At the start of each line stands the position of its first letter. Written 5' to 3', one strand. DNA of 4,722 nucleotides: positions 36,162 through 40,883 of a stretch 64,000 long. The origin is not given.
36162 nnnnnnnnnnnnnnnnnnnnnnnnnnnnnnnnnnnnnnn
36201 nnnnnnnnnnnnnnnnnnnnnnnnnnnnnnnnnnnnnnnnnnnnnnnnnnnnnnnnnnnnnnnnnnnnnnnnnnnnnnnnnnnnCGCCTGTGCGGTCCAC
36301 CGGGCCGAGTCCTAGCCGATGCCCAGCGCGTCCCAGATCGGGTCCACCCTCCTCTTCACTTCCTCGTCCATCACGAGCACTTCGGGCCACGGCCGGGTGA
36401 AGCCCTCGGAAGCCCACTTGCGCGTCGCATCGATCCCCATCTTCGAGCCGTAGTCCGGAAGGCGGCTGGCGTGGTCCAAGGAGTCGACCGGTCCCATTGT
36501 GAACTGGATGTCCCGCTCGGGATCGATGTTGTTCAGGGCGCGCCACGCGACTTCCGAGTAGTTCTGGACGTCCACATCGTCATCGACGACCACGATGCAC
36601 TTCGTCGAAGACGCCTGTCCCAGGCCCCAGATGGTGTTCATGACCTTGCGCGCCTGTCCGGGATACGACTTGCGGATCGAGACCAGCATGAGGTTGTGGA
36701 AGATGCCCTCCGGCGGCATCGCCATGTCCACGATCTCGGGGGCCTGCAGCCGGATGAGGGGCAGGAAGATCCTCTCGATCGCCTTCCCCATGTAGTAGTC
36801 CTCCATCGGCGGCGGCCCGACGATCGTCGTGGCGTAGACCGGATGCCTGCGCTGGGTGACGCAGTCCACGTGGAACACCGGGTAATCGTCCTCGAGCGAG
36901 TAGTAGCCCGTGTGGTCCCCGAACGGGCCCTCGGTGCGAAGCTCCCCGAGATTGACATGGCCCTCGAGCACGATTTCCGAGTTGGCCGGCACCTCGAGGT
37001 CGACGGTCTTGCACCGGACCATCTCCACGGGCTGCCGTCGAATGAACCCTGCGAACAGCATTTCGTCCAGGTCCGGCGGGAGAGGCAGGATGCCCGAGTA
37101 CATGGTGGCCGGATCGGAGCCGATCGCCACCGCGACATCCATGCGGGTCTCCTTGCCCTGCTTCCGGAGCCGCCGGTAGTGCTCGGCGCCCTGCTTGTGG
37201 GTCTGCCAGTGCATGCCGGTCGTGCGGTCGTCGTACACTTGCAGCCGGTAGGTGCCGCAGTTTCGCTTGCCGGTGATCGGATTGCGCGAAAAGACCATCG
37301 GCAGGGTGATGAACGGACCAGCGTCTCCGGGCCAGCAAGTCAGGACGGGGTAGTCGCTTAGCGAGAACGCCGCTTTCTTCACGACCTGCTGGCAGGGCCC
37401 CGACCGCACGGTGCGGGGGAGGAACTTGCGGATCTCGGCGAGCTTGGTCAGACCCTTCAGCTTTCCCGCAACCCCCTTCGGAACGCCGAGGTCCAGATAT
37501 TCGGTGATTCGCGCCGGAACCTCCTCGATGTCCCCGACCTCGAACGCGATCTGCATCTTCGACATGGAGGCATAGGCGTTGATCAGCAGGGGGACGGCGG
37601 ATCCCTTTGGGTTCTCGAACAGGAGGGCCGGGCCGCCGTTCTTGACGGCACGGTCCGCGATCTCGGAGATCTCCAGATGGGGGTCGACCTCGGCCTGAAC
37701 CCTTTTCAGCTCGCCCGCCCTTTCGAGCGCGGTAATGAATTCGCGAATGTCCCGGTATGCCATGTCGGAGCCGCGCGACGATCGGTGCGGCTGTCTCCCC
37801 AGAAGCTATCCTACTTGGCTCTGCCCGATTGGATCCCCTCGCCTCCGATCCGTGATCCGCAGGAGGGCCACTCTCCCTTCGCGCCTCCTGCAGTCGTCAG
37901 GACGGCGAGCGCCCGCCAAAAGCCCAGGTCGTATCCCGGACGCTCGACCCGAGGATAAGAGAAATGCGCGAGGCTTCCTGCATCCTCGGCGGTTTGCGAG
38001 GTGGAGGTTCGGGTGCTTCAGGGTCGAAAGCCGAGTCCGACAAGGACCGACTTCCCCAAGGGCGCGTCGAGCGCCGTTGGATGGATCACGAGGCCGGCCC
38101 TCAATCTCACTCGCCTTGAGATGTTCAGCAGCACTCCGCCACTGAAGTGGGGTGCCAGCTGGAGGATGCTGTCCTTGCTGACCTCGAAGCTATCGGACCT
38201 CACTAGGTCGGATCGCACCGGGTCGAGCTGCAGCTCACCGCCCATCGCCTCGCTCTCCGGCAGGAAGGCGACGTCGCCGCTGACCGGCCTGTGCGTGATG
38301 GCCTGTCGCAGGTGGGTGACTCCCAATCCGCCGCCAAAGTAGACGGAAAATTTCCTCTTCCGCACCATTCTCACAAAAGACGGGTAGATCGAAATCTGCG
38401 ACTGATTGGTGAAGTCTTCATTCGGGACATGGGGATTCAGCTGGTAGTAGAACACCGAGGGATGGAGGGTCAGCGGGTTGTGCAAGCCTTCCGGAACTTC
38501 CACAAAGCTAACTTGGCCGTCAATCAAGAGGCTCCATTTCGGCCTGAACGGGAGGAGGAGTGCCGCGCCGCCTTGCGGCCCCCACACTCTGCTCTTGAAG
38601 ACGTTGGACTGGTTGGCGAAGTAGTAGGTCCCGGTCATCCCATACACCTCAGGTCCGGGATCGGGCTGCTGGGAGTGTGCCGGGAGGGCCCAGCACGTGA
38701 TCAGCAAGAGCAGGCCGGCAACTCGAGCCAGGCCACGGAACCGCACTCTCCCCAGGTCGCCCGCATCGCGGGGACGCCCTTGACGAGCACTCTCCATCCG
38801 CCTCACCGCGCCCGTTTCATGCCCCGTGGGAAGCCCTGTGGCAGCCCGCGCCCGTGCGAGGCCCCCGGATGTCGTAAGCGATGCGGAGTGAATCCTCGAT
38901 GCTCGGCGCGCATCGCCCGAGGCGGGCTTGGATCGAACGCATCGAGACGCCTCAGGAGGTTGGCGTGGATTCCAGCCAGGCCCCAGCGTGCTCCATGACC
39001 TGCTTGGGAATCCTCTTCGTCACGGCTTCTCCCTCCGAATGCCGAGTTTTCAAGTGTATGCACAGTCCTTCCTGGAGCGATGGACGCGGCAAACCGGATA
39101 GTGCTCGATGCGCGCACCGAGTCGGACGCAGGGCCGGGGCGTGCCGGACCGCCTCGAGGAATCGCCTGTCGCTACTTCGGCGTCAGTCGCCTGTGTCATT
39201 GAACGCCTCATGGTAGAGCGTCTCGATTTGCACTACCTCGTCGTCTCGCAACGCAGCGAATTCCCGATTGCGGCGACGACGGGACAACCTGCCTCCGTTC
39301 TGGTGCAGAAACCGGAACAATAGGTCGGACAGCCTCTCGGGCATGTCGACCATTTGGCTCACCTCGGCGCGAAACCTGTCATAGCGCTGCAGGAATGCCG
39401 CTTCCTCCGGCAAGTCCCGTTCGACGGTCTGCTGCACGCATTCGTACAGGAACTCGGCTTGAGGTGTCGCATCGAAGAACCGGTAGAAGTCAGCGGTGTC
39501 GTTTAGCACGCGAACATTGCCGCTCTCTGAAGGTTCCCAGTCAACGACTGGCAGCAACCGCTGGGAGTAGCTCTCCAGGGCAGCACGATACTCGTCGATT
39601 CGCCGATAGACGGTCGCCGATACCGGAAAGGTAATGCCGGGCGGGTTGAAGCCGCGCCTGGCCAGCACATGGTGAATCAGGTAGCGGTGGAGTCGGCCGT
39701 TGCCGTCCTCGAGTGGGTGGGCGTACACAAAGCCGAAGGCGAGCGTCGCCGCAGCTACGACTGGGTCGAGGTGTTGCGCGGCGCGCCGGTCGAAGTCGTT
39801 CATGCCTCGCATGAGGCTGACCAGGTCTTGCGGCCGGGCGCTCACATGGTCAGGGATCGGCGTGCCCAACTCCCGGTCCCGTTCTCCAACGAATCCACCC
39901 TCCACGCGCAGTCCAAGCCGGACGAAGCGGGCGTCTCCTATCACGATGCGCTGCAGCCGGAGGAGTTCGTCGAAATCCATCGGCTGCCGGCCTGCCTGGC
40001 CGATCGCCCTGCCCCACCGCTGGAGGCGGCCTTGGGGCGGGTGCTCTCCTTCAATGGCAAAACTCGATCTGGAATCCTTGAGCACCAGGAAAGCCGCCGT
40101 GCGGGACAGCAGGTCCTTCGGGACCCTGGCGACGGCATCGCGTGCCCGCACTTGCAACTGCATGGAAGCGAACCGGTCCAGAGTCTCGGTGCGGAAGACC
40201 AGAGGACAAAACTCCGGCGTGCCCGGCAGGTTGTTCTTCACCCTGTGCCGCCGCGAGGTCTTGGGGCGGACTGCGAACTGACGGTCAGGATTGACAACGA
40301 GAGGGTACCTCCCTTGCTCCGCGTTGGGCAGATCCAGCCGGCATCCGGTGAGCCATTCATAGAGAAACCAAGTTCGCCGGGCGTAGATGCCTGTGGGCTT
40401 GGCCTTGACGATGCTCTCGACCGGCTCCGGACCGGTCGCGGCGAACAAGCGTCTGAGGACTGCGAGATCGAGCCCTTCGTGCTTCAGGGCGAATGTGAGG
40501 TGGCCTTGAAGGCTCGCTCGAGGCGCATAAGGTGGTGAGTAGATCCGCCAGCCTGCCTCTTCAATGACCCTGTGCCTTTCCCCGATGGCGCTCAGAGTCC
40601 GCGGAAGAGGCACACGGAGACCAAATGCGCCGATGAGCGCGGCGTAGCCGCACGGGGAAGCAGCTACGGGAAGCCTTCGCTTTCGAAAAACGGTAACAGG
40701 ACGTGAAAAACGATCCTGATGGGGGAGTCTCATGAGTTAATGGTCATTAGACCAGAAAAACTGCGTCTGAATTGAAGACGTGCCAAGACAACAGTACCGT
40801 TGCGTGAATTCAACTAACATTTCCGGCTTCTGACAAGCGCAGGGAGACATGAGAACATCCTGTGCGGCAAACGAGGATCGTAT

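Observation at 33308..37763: Tight UbiD-MFP-ABC NBD-GT21 glycosyltransferase operon: candidate glycolipid synthesis/export module lacking a canonical permease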

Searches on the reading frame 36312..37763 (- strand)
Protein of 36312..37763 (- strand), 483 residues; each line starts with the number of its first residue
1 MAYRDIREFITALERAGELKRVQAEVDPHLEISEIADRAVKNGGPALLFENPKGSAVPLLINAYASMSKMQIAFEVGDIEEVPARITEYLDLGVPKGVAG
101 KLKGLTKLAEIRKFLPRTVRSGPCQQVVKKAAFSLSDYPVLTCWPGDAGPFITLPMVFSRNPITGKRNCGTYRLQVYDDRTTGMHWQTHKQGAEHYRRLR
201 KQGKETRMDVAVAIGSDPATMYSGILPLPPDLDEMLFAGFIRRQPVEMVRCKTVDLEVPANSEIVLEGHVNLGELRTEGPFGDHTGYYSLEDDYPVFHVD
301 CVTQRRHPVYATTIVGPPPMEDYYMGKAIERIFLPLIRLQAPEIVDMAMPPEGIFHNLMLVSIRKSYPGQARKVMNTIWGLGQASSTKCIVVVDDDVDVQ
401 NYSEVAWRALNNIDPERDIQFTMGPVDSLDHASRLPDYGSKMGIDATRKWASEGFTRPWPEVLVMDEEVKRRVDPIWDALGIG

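Call 3: search_protein_families(library=pfam, proteins=[window:36312-37763:-], max_evalue=0.01)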
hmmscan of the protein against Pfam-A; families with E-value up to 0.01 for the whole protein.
window:36312-37763:- (483 aa): 3 families
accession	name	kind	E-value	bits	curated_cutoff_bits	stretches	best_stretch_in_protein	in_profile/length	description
PF01977.22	UbiD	-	2.5e-82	275.5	23.3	1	119-318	3-206/206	3-octaprenyl-4-hydroxybenzoate carboxy-lyase Rift-related domain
PF20696.2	UbiD_C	-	1.5e-46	157.9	24.2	1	324-446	2-127/127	3-octaprenyl-4-hydroxybenzoate carboxy-lyase C-terminal domain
PF20695.2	UbiD_N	-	7.9e-23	80.8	24.3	1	10-81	1-70/78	3-octaprenyl-4-hydroxybenzoate carboxy-lyase N-terminal domain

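Call 4: search_protein_families(library=ncbifam, proteins=[window:36312-37763:-], max_evalue=0.01)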
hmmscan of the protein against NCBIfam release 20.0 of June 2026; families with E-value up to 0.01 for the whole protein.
window:36312-37763:- (483 aa): 7 families
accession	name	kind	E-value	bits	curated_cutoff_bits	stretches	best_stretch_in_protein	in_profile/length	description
TIGR03701.1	mena_SCO4490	equivalog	1.3e-182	607.4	495.9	1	8-441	1-433/433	menaquinone biosynthesis decarboxylase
TIGR00148.1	TIGR00148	subfamily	9.4e-143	476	244.85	1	6-449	1-438/438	UbiD family decarboxylase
NF008175.0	PRK10922.1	equivalog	4.2e-131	437.9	788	1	1-482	4-490/497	4-hydroxy-3-polyprenylbenzoate decarboxylase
NF041204.1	VdcC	exception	4.8e-68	229.7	650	1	3-453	1-442/467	non-oxidative hydroxyarylic acid decarboxylases subunit C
TIGR02724.1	phenyl_P_beta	equivalog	9.7e-49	166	468.95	1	5-432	2-422/472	phenylphosphate carboxylase subunit beta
NF041219.1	BagN_FevL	exception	4.6e-39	134.2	1000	1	2-415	16-434/502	bagremycin/ferroverdin biosynthesis UbiD family decarboxylase BagN/FevL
TIGR02723.1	phenyl_P_alpha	equivalog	2.1e-34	119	564.6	1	4-420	8-411/485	phenylphosphate carboxylase subunit alpha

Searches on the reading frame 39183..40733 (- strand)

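Call 6: search_protein_families(library=pfam, proteins=[window:39183-40733:-], max_evalue=0.001)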
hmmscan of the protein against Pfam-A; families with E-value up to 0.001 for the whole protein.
window:39183-40733:- (516 aa): 1 family
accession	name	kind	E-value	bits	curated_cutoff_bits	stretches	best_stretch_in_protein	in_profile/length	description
PF02661.23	Fic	-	6.3e-12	46.6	24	1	252-357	2-93/93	Fic/DOC family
